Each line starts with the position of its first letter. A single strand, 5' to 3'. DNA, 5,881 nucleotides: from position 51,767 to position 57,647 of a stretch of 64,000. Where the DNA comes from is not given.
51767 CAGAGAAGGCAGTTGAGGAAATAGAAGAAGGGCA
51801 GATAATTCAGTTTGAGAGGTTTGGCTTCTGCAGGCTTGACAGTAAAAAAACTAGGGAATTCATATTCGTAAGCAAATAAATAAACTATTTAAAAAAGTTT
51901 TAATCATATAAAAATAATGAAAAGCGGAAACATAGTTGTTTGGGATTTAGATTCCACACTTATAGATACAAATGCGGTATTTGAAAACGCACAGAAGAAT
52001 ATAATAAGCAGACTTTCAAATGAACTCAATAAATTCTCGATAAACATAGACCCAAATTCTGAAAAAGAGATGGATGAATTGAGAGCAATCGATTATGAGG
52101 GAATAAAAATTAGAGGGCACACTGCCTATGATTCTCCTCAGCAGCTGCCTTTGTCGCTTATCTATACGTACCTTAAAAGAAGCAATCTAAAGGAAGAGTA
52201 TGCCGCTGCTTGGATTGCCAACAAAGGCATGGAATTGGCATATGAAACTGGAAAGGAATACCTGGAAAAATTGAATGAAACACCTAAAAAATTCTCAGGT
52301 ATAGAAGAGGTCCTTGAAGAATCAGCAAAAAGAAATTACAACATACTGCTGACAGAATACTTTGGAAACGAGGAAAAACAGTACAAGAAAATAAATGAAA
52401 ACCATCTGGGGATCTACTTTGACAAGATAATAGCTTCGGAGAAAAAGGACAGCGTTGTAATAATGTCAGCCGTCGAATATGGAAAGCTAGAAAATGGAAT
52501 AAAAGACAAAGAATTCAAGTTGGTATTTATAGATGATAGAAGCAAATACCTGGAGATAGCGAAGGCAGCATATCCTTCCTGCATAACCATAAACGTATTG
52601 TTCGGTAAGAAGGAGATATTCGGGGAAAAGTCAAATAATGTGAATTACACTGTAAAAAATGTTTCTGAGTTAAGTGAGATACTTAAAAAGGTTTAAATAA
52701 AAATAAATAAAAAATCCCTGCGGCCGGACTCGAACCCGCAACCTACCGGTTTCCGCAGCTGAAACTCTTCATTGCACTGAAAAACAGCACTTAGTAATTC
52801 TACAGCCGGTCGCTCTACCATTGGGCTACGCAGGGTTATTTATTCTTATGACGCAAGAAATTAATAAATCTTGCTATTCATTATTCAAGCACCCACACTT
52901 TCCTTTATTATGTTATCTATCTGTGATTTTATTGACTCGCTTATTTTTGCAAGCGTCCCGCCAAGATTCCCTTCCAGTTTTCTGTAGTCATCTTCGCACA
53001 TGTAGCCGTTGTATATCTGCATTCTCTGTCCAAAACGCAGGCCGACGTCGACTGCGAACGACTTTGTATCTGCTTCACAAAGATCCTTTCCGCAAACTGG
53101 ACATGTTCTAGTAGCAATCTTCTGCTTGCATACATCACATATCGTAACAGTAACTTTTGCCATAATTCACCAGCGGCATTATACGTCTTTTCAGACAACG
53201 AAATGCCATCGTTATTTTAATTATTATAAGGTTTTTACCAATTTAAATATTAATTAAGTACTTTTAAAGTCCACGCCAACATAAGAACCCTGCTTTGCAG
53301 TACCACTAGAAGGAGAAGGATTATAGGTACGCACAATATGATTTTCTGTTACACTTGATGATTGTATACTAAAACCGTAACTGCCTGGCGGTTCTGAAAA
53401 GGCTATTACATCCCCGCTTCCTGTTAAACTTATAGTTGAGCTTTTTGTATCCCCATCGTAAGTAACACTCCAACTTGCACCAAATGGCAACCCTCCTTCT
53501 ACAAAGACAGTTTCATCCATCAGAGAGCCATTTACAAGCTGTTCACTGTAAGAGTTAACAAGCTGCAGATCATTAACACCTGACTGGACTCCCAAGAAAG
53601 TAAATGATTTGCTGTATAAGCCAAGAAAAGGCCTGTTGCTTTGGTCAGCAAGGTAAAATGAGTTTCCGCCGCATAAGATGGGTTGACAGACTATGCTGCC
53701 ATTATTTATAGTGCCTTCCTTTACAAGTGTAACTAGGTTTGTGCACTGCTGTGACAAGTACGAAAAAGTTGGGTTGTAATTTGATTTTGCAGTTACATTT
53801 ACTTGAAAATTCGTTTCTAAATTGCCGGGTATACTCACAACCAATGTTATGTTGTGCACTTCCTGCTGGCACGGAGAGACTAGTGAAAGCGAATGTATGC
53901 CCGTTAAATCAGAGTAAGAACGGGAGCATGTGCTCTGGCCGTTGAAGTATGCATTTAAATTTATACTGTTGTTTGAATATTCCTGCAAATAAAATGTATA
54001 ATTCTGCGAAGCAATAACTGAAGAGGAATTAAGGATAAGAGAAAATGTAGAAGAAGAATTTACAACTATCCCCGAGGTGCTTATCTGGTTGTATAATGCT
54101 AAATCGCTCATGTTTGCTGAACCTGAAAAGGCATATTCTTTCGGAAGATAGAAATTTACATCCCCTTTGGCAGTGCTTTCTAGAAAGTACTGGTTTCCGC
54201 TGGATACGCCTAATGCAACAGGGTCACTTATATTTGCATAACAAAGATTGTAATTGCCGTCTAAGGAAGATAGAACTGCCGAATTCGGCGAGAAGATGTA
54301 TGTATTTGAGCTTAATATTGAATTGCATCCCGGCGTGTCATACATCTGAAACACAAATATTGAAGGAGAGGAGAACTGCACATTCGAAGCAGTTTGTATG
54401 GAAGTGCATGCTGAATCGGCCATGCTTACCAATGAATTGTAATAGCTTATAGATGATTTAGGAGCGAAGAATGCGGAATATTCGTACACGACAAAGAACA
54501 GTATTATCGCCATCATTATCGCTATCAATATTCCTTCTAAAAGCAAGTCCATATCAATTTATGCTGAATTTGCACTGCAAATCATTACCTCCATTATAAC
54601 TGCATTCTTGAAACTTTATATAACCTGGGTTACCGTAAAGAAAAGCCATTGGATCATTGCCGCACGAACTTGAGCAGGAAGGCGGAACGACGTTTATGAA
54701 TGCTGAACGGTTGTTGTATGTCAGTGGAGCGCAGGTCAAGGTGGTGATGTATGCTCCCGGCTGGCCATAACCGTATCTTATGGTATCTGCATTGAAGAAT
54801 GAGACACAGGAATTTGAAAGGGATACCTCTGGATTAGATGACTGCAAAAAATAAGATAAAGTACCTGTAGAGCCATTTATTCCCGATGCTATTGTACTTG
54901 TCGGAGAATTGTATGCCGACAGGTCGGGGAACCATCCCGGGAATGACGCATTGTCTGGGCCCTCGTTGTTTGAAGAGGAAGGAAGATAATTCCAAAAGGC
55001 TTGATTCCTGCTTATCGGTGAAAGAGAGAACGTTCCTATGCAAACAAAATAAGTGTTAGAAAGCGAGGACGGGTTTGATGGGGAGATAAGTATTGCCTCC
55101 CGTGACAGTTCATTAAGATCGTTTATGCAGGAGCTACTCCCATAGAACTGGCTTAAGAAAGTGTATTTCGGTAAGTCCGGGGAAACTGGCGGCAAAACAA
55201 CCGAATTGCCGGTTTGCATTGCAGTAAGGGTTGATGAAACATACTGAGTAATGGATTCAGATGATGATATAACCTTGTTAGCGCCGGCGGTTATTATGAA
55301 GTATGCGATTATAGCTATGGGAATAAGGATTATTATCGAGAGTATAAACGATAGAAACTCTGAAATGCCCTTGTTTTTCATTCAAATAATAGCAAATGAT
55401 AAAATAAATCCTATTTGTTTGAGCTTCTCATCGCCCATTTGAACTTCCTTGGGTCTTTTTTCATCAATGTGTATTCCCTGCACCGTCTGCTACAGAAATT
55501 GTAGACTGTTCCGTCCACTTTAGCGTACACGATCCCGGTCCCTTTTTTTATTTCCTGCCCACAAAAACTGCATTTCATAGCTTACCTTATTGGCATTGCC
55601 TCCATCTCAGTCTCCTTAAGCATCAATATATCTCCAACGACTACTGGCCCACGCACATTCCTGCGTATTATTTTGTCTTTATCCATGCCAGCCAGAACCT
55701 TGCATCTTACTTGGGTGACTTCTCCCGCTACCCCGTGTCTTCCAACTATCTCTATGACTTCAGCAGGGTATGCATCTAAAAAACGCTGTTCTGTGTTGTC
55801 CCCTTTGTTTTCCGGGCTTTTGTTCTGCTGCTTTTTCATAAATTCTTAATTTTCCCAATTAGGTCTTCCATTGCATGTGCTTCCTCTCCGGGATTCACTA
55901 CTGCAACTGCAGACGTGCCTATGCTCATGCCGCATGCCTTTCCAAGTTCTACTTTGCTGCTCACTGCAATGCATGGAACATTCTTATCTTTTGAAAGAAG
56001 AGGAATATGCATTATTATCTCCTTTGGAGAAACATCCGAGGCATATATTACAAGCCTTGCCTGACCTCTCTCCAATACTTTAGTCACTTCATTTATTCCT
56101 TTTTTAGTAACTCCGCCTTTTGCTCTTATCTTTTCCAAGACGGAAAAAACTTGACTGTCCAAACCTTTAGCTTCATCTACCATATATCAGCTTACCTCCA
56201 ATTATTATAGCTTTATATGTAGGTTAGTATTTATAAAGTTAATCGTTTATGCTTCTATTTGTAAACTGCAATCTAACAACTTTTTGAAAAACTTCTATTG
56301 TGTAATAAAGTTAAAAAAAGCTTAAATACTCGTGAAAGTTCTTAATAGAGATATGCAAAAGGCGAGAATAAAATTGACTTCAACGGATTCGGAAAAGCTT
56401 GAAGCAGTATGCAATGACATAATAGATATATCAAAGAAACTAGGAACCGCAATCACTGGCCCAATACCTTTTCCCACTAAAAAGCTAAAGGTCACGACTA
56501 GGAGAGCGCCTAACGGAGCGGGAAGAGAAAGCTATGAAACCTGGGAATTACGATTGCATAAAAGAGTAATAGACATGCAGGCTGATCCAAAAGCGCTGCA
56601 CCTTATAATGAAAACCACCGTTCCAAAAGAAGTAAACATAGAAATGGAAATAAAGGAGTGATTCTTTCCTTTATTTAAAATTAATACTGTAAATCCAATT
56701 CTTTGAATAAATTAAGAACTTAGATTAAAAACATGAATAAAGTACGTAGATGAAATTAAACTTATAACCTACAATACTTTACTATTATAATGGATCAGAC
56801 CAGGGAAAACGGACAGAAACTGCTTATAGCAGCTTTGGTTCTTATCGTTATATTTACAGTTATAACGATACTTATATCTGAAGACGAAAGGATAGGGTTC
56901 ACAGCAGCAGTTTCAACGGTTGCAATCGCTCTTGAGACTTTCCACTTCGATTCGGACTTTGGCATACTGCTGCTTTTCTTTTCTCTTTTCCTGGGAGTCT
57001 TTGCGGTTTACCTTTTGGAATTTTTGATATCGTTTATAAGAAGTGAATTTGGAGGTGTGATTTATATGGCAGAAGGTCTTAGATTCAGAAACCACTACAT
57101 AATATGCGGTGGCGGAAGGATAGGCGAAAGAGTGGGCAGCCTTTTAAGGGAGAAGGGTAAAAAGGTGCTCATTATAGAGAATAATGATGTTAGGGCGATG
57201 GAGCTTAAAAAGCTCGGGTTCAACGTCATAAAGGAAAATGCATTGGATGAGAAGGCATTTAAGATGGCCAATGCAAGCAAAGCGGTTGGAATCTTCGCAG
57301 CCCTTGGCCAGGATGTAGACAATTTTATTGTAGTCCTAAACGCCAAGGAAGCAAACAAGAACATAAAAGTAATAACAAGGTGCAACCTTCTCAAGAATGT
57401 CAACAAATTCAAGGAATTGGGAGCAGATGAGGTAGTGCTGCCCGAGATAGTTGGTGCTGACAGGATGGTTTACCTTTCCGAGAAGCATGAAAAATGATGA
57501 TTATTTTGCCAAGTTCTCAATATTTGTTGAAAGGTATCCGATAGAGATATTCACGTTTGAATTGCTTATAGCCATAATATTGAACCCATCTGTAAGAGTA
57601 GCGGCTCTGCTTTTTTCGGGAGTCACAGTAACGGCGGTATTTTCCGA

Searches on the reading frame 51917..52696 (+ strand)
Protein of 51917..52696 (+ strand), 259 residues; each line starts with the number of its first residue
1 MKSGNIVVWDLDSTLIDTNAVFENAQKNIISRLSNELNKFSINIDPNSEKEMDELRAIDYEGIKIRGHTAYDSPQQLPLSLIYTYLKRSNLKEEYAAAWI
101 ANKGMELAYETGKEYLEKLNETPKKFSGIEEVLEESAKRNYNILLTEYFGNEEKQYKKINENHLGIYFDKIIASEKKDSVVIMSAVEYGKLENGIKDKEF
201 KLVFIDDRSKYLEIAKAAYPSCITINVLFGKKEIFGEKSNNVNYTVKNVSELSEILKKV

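Call 45: search_protein_families(library=pfam, proteins=[window:51917-52696:+], max_evalue=0.001)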
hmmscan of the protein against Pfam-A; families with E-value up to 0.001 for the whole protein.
window:51917-52696:+ (259 aa): 2 families
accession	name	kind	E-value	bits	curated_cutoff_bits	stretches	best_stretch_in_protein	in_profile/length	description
PF13419.12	HAD_2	-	4.8e-05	24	23.8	1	7-176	1-130/178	Haloacid dehalogenase-like hydrolase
PF00702.32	Hydrolase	-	0.0005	20.9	26.4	1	6-180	3-152/191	haloacid dehalogenase-like hydrolase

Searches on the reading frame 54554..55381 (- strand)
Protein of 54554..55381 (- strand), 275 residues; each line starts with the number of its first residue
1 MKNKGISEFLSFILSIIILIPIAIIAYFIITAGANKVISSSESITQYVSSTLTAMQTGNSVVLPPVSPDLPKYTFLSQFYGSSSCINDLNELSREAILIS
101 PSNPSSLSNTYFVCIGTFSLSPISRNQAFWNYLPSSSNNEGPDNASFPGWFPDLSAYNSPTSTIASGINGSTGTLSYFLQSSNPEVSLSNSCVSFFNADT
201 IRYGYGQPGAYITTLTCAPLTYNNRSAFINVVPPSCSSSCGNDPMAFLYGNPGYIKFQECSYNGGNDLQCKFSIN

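Call 45: search_protein_families(library=pfam, proteins=[window:54554-55381:-], max_evalue=0.001)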
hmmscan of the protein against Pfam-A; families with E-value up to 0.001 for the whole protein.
window:54554-55381:- (275 aa): 0 families

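Call 63: search_protein_families(library=pfam, proteins=[window:54554-55381:-], max_evalue=1)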
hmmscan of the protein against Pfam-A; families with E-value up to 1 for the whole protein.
window:54554-55381:- (275 aa): 1 family
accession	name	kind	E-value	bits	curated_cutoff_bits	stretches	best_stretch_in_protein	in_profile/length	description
PF19285.4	NmU-R2_C_term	-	0.039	14.7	25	1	225-245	5-25/67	Neuromedin-U receptor 2, C-terminal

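Call 64: search_protein_families(library=ncbifam, proteins=[window:54554-55381:-], max_evalue=0.1)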
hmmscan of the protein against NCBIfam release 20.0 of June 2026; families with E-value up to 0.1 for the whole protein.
window:54554-55381:- (275 aa): 1 family
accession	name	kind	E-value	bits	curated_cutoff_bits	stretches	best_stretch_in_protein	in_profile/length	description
NF040516.1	CapE_47_fam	domain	0.049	13.5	35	0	18-36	7-25/39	CapE family protein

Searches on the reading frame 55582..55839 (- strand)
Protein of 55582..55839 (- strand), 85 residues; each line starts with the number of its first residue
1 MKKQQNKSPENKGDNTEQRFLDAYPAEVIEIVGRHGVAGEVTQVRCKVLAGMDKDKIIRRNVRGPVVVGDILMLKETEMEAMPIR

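Call 46: search_protein_families(library=pfam, proteins=[window:55582-55839:-], max_evalue=0.001)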
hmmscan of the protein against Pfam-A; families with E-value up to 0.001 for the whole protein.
window:55582-55839:- (85 aa): 1 family
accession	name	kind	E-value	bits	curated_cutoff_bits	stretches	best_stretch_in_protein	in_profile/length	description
PF01200.24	Ribosomal_S28e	-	4.1e-26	91.2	25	1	22-82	2-62/64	Ribosomal protein S28e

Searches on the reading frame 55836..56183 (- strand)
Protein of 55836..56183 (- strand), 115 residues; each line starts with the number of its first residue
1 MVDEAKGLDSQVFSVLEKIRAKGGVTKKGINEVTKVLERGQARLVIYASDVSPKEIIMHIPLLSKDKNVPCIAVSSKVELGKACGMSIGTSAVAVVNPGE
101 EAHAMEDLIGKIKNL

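Call 46: search_protein_families(library=pfam, proteins=[window:55836-56183:-], max_evalue=0.001)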
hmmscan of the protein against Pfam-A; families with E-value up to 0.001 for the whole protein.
window:55836-56183:- (115 aa): 1 family
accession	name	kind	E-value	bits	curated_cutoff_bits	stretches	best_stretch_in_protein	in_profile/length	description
PF01248.31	Ribosomal_L7Ae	-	2.4e-23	82.1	22.1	1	12-101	3-91/95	Ribosomal protein L7Ae/L30e/S12e/Gadd45 family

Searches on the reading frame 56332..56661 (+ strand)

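Call 46: search_protein_families(library=pfam, proteins=[window:56332-56661:+], max_evalue=0.001)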
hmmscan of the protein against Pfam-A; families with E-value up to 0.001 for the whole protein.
window:56332-56661:+ (109 aa): 1 family
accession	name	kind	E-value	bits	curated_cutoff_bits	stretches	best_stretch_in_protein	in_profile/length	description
PF00338.27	Ribosomal_S10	-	6.1e-26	91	21.2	1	12-105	1-97/98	Ribosomal protein S10p/S20e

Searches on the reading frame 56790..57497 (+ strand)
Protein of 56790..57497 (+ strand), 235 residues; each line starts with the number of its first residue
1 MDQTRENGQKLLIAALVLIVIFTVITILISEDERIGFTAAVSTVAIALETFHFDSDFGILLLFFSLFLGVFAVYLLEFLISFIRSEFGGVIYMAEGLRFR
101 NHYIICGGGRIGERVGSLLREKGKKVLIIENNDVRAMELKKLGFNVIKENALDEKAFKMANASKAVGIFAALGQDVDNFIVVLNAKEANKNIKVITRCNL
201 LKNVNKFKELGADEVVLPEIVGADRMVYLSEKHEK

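Call 46: search_protein_families(library=pfam, proteins=[window:56790-57497:+], max_evalue=0.001)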
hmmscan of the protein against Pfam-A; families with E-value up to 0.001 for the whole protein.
window:56790-57497:+ (235 aa): 2 families
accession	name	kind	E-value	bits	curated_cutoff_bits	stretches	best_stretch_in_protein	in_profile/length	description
PF02254.24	TrkA_N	-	2e-27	96.2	23.8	1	103-218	1-116/116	TrkA-N domain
PF02558.23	ApbA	-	7e-05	22.9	22.2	1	104-193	2-84/150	Ketopantoate reductase PanE/ApbA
